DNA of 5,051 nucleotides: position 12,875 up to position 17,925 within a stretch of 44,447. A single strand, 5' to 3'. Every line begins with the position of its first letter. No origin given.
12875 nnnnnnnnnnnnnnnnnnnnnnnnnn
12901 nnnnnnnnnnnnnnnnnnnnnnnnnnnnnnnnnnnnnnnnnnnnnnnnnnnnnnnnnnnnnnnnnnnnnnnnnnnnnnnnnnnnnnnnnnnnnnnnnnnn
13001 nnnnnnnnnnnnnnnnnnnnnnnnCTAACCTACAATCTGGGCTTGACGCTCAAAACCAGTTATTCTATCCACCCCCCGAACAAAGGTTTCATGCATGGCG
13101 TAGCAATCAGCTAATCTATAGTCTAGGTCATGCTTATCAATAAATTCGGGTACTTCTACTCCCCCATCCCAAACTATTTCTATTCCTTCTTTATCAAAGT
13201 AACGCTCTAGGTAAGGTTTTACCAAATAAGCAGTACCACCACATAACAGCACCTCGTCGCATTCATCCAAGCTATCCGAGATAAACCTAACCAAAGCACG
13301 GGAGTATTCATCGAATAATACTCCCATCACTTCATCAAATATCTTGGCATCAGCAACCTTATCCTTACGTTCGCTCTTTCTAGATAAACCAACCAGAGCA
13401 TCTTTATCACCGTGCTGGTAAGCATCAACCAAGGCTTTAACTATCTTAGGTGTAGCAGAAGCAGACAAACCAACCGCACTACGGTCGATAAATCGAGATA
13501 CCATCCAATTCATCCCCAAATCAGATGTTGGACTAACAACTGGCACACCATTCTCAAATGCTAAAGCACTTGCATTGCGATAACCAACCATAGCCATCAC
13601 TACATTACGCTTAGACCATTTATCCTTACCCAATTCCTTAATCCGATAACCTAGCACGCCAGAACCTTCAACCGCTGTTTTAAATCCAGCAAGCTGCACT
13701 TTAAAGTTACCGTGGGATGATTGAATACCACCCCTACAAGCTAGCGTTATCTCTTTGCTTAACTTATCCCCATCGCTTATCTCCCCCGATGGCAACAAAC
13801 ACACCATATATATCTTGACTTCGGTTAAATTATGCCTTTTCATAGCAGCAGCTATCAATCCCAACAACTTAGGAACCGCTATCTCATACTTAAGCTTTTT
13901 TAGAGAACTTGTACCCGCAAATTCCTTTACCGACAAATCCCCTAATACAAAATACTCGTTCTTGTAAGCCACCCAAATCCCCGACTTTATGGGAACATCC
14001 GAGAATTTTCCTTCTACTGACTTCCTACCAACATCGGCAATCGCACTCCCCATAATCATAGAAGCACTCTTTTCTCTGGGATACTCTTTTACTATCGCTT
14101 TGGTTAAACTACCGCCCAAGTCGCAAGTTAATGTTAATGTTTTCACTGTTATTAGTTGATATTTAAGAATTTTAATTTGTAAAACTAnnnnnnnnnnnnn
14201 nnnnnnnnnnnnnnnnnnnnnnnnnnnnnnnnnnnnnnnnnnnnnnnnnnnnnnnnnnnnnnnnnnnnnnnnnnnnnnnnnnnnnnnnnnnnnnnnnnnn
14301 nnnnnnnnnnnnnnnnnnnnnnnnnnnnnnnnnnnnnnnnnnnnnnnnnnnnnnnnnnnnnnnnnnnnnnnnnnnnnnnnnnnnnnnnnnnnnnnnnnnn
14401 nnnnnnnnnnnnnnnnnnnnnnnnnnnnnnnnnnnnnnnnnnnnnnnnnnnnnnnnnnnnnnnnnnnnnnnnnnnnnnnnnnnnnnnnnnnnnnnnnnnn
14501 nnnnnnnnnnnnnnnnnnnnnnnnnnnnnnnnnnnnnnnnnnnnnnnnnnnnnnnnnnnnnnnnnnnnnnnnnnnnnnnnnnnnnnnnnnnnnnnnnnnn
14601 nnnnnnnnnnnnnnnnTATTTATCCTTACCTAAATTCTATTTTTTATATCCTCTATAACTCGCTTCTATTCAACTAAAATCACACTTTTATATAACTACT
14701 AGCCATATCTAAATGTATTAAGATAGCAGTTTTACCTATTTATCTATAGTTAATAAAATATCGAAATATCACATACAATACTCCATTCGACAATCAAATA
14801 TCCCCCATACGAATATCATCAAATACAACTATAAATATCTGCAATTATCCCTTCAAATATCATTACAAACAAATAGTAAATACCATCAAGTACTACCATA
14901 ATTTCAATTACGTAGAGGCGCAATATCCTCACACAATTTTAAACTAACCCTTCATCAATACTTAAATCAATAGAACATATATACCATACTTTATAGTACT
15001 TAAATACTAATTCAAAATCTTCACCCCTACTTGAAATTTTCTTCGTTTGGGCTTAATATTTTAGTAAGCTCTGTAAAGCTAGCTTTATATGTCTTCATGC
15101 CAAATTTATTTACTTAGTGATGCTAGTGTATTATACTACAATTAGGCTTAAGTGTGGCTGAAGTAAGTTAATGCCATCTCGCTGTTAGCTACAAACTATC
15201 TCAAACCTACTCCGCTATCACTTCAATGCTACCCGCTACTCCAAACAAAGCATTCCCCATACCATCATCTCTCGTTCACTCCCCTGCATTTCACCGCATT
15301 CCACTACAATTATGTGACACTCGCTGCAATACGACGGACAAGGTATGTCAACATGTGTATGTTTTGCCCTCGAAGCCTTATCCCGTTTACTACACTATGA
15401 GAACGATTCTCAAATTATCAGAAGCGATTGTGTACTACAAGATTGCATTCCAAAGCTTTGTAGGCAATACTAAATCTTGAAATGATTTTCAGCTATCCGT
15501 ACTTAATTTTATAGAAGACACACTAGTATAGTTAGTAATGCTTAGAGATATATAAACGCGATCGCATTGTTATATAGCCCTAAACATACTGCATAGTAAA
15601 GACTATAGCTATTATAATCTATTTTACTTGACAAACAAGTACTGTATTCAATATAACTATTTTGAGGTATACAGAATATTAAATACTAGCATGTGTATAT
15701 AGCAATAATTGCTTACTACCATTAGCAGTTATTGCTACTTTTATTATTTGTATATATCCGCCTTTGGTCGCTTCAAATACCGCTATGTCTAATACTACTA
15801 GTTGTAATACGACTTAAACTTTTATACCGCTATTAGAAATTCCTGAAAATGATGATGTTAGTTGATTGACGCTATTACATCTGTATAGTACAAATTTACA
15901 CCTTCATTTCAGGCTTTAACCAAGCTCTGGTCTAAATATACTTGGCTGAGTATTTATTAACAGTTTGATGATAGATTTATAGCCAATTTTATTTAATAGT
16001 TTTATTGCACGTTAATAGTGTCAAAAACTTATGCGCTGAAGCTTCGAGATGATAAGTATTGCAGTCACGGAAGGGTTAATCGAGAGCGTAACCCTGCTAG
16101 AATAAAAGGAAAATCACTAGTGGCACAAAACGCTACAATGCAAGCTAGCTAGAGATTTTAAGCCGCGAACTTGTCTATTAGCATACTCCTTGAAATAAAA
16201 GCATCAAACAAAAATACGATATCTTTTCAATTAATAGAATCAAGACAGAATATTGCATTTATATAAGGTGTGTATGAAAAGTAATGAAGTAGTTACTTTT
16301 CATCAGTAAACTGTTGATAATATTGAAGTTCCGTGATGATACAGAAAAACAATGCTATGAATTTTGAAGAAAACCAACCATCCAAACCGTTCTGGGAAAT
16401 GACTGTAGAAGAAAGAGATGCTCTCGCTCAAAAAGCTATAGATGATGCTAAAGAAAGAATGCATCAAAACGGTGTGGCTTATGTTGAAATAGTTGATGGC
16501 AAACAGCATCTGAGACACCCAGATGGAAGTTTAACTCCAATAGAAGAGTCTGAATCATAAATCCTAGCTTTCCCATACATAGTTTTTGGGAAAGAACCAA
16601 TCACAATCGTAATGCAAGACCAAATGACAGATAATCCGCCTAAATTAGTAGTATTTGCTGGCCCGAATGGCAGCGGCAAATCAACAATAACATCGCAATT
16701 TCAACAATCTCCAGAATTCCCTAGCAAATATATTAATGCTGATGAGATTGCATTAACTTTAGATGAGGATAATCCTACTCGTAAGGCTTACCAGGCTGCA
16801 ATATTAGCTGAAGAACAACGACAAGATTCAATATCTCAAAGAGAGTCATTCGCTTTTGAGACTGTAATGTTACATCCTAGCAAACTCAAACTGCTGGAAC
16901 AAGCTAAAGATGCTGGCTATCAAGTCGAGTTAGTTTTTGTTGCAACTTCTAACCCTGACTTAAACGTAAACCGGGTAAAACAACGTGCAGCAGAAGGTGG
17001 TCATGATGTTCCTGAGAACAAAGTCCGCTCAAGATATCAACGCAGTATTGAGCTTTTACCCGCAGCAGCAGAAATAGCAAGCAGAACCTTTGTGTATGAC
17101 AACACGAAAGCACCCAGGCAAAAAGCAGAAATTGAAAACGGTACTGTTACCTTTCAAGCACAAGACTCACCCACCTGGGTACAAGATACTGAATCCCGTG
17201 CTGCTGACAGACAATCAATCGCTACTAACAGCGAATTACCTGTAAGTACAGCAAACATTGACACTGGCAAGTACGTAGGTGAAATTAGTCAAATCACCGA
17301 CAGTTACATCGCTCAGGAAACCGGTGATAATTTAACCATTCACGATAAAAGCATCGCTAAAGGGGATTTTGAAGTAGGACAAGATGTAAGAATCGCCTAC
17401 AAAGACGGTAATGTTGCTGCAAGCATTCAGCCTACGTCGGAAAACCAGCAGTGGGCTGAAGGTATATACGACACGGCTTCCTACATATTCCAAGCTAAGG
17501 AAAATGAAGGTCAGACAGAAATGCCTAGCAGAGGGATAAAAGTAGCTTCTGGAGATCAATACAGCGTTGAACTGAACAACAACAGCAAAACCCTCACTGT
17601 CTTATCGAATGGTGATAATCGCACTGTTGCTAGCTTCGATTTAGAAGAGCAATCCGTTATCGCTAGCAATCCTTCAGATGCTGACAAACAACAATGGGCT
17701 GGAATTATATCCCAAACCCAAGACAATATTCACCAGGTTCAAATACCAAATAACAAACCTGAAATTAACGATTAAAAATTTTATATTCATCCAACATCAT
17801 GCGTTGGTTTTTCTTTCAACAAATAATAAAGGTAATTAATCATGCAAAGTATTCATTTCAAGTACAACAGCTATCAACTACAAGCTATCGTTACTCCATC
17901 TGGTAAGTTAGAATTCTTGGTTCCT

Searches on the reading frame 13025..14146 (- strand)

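Call 58: search_protein_families(library=pfam, proteins=[window:13025-14146:-], max_evalue=0.001)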
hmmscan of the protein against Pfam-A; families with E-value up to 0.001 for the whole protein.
window:13025-14146:- (373 aa): 1 family
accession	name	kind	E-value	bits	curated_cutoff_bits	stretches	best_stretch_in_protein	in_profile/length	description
PF17989.7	ALP_N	-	0.00072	20.2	26.3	0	9-126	3-107/148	Actin like proteins N terminal domain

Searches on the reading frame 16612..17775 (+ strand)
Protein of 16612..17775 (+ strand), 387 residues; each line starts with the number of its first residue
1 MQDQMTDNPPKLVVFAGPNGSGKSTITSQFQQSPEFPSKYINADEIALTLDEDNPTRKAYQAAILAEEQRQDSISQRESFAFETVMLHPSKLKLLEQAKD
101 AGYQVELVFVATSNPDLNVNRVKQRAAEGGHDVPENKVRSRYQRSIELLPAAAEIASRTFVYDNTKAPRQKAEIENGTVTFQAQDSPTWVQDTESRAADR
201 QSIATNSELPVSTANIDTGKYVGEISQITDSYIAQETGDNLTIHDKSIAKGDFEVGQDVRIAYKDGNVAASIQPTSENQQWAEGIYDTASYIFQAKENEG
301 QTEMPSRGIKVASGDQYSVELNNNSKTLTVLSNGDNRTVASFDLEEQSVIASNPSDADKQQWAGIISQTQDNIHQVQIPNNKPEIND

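Call 58: search_protein_families(library=pfam, proteins=[window:16612-17775:+], max_evalue=0.001)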
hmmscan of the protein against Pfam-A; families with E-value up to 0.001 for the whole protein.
window:16612-17775:+ (387 aa): 4 families
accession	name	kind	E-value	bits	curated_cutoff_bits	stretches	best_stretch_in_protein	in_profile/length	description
PF06414.18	Zeta_toxin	-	3e-12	46.9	22.3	1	6-163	12-186/199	Zeta toxin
PF18790.7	KfrB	-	4.9e-12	46.1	25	1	220-270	1-52/54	KfrB Domain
PF13671.12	AAA_33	-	9.4e-09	36.1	27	1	12-139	1-134/143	AAA domain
PF00005.33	ABC_tran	-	0.00015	22.8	25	0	8-100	9-80/137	ABC transporter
